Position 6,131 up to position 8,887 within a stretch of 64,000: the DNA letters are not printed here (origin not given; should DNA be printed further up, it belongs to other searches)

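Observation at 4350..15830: Seven-gene, ATPase-less operon coupling a 1036-aa CBM-fused binding protein to two ABC permease pairs, an NHL-TPR-Yip1 fusion and an 818-aa membrane-tethered unknown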

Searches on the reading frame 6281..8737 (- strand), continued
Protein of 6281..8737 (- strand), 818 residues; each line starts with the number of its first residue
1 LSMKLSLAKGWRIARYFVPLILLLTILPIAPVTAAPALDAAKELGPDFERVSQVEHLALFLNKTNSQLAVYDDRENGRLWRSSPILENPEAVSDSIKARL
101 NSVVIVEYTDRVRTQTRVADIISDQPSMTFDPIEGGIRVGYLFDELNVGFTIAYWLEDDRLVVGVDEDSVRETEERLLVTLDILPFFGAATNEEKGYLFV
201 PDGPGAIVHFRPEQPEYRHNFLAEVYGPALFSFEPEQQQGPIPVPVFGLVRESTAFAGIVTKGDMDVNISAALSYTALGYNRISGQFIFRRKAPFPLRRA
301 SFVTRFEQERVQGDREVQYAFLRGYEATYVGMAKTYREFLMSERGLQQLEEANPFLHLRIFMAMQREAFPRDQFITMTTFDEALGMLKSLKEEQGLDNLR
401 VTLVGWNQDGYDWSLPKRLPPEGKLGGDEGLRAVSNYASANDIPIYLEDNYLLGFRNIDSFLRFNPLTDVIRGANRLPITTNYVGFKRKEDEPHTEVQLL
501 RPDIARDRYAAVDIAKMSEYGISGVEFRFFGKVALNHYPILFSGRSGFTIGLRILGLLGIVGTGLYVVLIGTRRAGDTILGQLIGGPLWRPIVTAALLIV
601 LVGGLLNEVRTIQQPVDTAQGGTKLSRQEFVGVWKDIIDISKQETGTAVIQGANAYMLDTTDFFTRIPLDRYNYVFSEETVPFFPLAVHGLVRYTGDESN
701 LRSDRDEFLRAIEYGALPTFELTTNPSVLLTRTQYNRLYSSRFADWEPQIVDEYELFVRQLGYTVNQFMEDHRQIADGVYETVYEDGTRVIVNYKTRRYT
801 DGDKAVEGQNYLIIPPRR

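Call 25: predict_structure(alignment_id=A1)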
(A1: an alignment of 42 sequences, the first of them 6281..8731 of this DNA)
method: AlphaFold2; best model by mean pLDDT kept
length: 816 residues; sequences in the alignment: 42
mean_pLDDT: 85.6   pTM: 0.83
mean pLDDT of the five models: 85.6, 84.9, 83.3, 83.2, 81.8
residues with pLDDT >= 90: 459; 70-90: 239; 50-70: 78; < 50: 40
segments of 3 or more residues with pLDDT < 50: 1-4, 27-35, 232-235, 482-491, 541-544, 611-618
pLDDT, mean of each block of 10 residues (from residue 1): 52 70 53 55 89 93 93 84 77 86 89 86 94 96 93 95 95 91 92 93 91 74 75 56 95 96 94 78 93 71 85 97 95 97 92 96 81 96 98 97 91 85 97 97 94 72 83 78 45 77 92 96 93 79 58 83 79 67 70 84 72 45 90 96 94 92 90 81 96 92 92 97 90 81 97 96 96 96 97 94 95 82
secondary structure, 60 per line:
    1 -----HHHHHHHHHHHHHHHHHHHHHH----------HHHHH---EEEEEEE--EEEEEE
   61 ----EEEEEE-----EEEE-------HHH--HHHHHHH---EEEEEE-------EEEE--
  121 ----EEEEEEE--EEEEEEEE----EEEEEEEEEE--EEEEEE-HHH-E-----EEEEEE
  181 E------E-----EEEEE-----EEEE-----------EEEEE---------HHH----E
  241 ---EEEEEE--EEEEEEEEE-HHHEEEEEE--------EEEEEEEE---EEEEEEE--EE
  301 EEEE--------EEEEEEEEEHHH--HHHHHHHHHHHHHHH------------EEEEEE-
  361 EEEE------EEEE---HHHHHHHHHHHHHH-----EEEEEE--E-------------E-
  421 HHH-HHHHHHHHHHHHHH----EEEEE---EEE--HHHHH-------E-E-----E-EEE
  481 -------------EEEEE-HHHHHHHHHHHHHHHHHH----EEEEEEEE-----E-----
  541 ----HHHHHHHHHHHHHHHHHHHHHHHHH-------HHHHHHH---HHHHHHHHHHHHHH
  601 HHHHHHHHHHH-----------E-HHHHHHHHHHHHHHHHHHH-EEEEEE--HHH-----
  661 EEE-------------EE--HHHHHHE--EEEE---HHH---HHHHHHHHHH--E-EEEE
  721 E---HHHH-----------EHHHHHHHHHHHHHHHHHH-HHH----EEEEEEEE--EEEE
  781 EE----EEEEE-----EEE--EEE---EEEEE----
elements in order (helices of 4 or more, strands of 3 or more residues): H6-27 H38-42 E46-52 E55-60 E65-70 E76-79 H92-98 E102-107 E115-118 E125-131 E134-141 E146-155 E158-163 E175-181 E194-198 E204-207 E219-223 E244-249 E252-260 E265-270 E279-286 E290-296 E299-304 E313-321 H327-341 E354-359 E361-364 E371-374 H378-391 E397-402 H425-438 E443-447 E451-453 H456-460 E478-480 E494-498 H500-517 E522-529 H545-569 H577-583 H587-611 H625-643 E645-650 E661-663 H681-686 E690-693 H703-712 E717-721 H725-728 H741-758 E767-774 E777-782 E787-791 E797-799 E802-804 E808-812
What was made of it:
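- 6281..8737 (-): DUF5696 protein (818 aa, probably 816 aa from ATG 8731). N-terminally anchored, with a GH129/GH101-like fold: N-terminal beta-sandwich, (beta/alpha)8 barrel and C-terminal beta-sandwich. AF2 model: pLDDT 85.6, pTM 0.83 (call 25).
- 6899..7099 (-): Clade-specific TM helical hairpin of about 80 aa, inserted between barrel strand beta4 and helix alpha4 of DUF5696. AF2 helices at 545-569 and 587-611 (call 25).
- On CAZy GH129: AF2 model with pLDDT 85.6 (call 25).
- Checked: The AF2 model has helices at 545-569 and 587-611 in 816-aa numbering (call 25).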

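Call 29: fold_search(model_id=the predicted structure, library=pdb)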
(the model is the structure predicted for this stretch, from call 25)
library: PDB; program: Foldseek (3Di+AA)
matches with E <= 10: 1154; with E <= 0.001: 396
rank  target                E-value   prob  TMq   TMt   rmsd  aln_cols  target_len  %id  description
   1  5opq_A                1.5e-29  1.00  0.58  0.71   9.5       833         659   15  A 3,6-anhydro-D-galactosidase produced by Zobellia galactanivorans. This is an exo-lytic enzyme that hydrolyzes termin (released 2017-11-29)
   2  8rzk_A                1.1e-28  1.00  0.57  0.70   9.8       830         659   15  The Michaelis complex of ZgGH129 D486N from Zobellia galactanivorans with neo-b/k-oligo-carrageenan tetrasaccharide (b (released 2024-07-31)
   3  5opq_D                1.4e-28  1.00  0.58  0.70   9.8       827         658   15  A 3,6-anhydro-D-galactosidase produced by Zobellia galactanivorans. This is an exo-lytic enzyme that hydrolyzes termin (released 2017-11-29)
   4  5wzp_B                4.6e-26  1.00  0.57  0.76   9.1       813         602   13  Alpha-N-acetylgalactosaminidase NagBb from Bifidobacterium bifidum - ligand free (released 2017-06-07)
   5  5wzn_A                8.4e-26  1.00  0.58  0.75   9.1       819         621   13  Alpha-N-acetylgalactosaminidase NagBb from Bifidobacterium bifidum - GalNAc complex (released 2017-06-07)
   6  5wzq_A                1.3e-25  1.00  0.57  0.75   8.7       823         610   13  Alpha-N-acetylgalactosaminidase NagBb from Bifidobacterium bifidum - quadruple mutant (released 2017-06-07)
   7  5wzr_B                1.9e-25  1.00  0.57  0.72  10.8       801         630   13  Alpha-N-acetylgalactosaminidase NagBb from Bifidobacterium bifidum - Gal-NHAc-DNJ complex (released 2017-06-07)
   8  5wzq_B                2.3e-25  1.00  0.58  0.76   9.2       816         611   13  Alpha-N-acetylgalactosaminidase NagBb from Bifidobacterium bifidum - quadruple mutant (released 2017-06-07)
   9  5wzr_A                2.3e-25  1.00  0.58  0.73   9.3       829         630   13  Alpha-N-acetylgalactosaminidase NagBb from Bifidobacterium bifidum - Gal-NHAc-DNJ complex (released 2017-06-07)
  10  5wzn_B                2.8e-25  1.00  0.59  0.75   9.2       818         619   14  Alpha-N-acetylgalactosaminidase NagBb from Bifidobacterium bifidum - GalNAc complex (released 2017-06-07)
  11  5wzp_A                7.3e-24  1.00  0.56  0.73   9.4       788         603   12  Alpha-N-acetylgalactosaminidase NagBb from Bifidobacterium bifidum - ligand free (released 2017-06-07)
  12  5a58_A                1.1e-15  1.00  0.42  0.33  14.2       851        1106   10  The structure of GH101 D764N mutant from Streptococcus pneumoniae TIGR4 in complex with serinyl T-antigen (released 2015-09-02)
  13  6sh9_B                2.4e-15  1.00  0.45  0.30  10.8       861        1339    8  EngBF DARPin Fusion 4b D12 (released 2019-11-06)
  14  6qev_B                2.4e-15  1.00  0.42  0.28  11.4       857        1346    9  EngBF DARPin Fusion 4b B6 (released 2019-11-06)
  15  3ecq_B                2.5e-15  1.00  0.43  0.28   9.3       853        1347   10  Endo-alpha-N-acetylgalactosaminidase from Streptococcus pneumoniae: SeMet structure (released 2008-09-09)
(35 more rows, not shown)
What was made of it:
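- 6281..8737 (-): Foldseek: 5opq E=1.5e-29, 5wzn/5wzp about 1e-25, GH101 about 1e-15 (call 29).
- On CAZy GH129: Best Foldseek matches are 5opq (E=1.5e-29, TMt 0.71) and 5wzn/5wzp (TMt about 0.75) (call 29).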

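Call 40: search_protein_families(library=pfam, alignment_id=A3, max_evalue=0.00001)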
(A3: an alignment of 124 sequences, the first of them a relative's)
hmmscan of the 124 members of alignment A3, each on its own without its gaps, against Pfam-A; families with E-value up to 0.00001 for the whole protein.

A. member 1, L002:437-1879:+ (481 aa): 1 family
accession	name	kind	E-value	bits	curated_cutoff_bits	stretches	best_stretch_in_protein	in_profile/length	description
PF01547.30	SBP_bac_1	-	7e-24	85.8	26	1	87-377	6-302/307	Bacterial extracellular solute-binding protein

B. families by the number of members that match (of 124 scanned): 85 families (the first 25 are shown)
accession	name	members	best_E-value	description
PF01547.30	SBP_bac_1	24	2.8e-42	Bacterial extracellular solute-binding protein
PF00005.33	ABC_tran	20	1.2e-35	ABC transporter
PF17912.7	OB_MalK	17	8e-13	MalK OB fold domain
PF13416.11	SBP_bac_8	13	2.9e-38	Bacterial extracellular solute-binding protein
PF13304.12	AAA_21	13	1.4e-11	AAA domain, putative AbiEii toxin, Type IV TA system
PF08402.16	TOBE_2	10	4.6e-12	TOBE domain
PF12833.13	HTH_18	9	4.2e-24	Helix-turn-helix domain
PF00165.29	HTH_AraC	9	1.3e-21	Bacterial regulatory helix-turn-helix proteins, AraC family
PF00532.27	Peripla_BP_1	5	4.6e-37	Periplasmic binding proteins and sugar binding domain of LacI family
PF13377.12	Peripla_BP_3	5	5.8e-37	Periplasmic binding protein-like domain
PF02311.25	AraC_binding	5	5.1e-12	AraC-like ligand binding domain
PF02463.25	SMC_N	5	5e-06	RecF/RecN/SMC N terminal domain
PF13407.12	Peripla_BP_4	4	5.5e-22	Periplasmic binding protein domain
PF00356.27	LacI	4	5.2e-19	Bacterial regulatory proteins, lacI family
PF00480.26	ROK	3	3.3e-60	ROK family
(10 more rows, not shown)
